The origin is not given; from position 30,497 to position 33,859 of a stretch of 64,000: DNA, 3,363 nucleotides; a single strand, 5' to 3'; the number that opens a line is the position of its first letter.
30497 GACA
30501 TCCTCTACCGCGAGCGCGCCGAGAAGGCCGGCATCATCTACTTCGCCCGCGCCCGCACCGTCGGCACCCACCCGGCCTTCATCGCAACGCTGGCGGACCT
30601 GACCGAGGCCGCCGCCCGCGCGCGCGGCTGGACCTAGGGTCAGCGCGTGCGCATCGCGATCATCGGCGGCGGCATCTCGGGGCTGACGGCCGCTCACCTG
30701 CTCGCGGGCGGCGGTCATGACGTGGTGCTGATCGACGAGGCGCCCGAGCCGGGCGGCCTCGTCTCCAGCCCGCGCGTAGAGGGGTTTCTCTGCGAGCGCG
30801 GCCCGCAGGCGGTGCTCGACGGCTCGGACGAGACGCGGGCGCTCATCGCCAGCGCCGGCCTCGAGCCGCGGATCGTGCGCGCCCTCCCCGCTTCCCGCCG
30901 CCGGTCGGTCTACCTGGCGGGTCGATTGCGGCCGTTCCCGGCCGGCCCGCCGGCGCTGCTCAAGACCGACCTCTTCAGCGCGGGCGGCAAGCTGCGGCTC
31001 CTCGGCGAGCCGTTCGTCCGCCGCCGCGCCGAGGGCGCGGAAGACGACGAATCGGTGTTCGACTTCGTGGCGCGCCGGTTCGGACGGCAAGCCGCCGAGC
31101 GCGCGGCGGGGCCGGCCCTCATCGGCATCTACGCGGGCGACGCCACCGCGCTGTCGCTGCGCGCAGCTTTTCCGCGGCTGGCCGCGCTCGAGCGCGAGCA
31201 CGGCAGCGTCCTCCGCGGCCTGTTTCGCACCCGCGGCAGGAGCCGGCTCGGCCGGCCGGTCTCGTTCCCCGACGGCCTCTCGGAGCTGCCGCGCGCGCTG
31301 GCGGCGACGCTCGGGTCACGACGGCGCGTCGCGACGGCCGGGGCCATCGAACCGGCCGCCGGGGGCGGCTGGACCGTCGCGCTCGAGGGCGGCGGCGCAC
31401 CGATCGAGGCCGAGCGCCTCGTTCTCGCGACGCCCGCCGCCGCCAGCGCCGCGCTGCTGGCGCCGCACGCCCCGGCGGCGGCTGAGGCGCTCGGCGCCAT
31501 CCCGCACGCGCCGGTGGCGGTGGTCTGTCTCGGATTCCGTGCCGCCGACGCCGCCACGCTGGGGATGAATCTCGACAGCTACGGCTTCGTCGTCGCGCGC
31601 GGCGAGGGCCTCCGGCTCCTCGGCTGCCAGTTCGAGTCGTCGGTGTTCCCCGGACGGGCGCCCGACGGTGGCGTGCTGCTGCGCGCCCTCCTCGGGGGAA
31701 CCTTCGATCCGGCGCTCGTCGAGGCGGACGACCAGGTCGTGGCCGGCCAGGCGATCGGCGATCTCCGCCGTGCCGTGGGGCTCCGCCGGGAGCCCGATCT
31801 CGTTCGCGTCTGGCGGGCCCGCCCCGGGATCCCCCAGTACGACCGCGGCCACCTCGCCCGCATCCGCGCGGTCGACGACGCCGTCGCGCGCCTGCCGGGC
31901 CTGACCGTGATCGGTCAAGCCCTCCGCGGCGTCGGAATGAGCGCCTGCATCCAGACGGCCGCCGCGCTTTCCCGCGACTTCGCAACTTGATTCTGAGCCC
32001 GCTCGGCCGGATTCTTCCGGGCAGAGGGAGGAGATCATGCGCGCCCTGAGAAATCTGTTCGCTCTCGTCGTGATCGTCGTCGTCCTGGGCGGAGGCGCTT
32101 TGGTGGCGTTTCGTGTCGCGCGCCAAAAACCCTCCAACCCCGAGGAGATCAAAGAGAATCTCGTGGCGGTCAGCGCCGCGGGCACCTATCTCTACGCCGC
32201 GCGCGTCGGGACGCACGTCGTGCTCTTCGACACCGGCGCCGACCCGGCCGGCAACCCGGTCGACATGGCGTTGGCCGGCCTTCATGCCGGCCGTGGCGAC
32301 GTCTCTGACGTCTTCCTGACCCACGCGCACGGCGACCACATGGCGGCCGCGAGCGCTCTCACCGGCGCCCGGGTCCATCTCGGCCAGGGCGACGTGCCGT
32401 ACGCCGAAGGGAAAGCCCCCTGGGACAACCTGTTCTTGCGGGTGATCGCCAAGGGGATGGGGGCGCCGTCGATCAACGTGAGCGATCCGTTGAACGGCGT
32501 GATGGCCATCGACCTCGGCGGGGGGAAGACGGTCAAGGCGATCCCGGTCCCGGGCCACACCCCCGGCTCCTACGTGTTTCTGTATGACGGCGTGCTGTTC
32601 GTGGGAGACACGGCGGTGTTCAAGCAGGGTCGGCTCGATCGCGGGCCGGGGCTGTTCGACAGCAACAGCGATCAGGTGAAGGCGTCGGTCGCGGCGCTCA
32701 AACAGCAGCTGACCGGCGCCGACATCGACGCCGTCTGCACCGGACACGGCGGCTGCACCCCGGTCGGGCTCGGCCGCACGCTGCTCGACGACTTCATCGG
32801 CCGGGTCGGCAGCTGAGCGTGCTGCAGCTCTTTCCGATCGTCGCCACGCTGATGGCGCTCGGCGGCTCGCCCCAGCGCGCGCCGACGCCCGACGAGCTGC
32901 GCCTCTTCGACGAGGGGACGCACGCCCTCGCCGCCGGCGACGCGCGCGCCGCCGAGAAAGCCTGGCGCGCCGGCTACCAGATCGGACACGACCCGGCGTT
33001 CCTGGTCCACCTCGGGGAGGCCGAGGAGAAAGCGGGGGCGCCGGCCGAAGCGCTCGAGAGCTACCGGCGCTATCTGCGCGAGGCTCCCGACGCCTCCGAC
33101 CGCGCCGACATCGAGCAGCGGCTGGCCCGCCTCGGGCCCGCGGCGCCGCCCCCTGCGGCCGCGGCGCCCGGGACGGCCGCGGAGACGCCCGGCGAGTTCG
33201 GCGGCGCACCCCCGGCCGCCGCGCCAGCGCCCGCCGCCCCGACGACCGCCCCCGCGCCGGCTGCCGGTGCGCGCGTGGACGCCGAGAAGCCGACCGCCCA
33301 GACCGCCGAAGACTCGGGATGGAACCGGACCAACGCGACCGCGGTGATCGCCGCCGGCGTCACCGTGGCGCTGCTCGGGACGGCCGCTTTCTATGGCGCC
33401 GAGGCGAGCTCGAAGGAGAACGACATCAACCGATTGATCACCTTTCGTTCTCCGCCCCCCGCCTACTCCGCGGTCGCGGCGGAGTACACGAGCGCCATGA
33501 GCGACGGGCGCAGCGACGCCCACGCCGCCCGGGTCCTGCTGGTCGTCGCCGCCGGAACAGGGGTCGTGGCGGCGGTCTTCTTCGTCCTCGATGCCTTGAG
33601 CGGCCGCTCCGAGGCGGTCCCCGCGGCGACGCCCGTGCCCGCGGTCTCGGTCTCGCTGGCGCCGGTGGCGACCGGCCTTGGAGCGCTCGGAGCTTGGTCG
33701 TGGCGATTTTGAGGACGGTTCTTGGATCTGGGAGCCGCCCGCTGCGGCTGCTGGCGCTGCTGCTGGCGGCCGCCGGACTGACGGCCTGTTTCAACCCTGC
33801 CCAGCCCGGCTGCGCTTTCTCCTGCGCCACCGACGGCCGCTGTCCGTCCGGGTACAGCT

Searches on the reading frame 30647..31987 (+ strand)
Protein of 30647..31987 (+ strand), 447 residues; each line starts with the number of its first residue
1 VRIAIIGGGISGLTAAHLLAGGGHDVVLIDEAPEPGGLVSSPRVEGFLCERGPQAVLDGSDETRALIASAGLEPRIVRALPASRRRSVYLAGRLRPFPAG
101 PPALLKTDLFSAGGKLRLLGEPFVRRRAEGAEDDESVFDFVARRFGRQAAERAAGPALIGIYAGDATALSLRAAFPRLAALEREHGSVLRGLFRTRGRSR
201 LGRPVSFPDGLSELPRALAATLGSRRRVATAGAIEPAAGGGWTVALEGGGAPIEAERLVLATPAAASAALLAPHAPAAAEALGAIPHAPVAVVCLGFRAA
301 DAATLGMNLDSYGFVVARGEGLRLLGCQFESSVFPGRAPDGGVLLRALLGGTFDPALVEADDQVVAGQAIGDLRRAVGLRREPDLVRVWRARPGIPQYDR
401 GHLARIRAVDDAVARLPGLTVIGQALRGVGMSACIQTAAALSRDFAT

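Call 26: search_protein_families(library=pfam, proteins=[window:30647-31987:+], max_evalue=0.001)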
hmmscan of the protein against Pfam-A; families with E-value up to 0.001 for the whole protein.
window:30647-31987:+ (447 aa): 6 families
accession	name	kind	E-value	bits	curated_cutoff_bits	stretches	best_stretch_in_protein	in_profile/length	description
PF01593.30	Amino_oxidase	-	3.2e-42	145.8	19.8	1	10-438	1-435/443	Flavin containing amine oxidoreductase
PF13450.12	NAD_binding_8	-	2.3e-14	53.8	21.9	1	5-63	1-61/68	NAD(P)-binding Rossmann-like domain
PF01266.30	DAO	-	3e-06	27.4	27.9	1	2-297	1-231/353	FAD dependent oxidoreductase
PF12831.13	FAD_oxidored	-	4.1e-05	23.5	27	1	3-44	2-43/416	FAD dependent oxidoreductase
PF07992.20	Pyr_redox_2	-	0.00018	21.4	26.1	0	2-32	2-33/291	Pyridine nucleotide-disulphide oxidoreductase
PF00890.30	FAD_binding_2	-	0.00033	20.4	20.4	1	3-37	2-36/414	FAD binding domain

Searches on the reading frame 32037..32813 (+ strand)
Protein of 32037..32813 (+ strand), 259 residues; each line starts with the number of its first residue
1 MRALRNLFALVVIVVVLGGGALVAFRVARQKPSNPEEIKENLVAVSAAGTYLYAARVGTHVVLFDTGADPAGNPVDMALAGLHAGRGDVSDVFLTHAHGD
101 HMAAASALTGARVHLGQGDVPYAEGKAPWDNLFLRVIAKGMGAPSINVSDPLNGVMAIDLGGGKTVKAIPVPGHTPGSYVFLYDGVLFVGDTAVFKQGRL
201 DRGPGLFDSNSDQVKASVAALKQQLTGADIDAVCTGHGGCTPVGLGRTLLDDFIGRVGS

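Call 26: search_protein_families(library=pfam, proteins=[window:32037-32813:+], max_evalue=0.001)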
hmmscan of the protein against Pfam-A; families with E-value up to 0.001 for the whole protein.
window:32037-32813:+ (259 aa): 1 family
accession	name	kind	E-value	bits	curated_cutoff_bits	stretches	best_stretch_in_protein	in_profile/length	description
PF00753.33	Lactamase_B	-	3e-17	63.7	22.7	1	54-237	10-196/196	Metallo-beta-lactamase superfamily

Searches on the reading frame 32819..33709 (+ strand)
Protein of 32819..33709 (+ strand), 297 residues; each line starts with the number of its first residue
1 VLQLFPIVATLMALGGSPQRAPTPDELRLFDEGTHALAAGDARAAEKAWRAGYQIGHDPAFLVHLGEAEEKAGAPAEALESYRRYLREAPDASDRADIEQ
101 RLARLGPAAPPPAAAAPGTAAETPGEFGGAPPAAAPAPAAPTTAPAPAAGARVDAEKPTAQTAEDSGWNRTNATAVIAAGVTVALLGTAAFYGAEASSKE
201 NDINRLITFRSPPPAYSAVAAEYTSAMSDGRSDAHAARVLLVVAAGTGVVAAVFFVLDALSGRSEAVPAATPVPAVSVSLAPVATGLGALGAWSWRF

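Call 26: search_protein_families(library=pfam, proteins=[window:32819-33709:+], max_evalue=0.001)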
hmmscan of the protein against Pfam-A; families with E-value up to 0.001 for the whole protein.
window:32819-33709:+ (297 aa): 1 family
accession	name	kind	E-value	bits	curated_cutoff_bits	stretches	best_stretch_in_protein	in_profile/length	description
PF13432.12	TPR_16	-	7.6e-06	26.7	32.7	1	30-92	1-64/65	Tetratricopeptide repeat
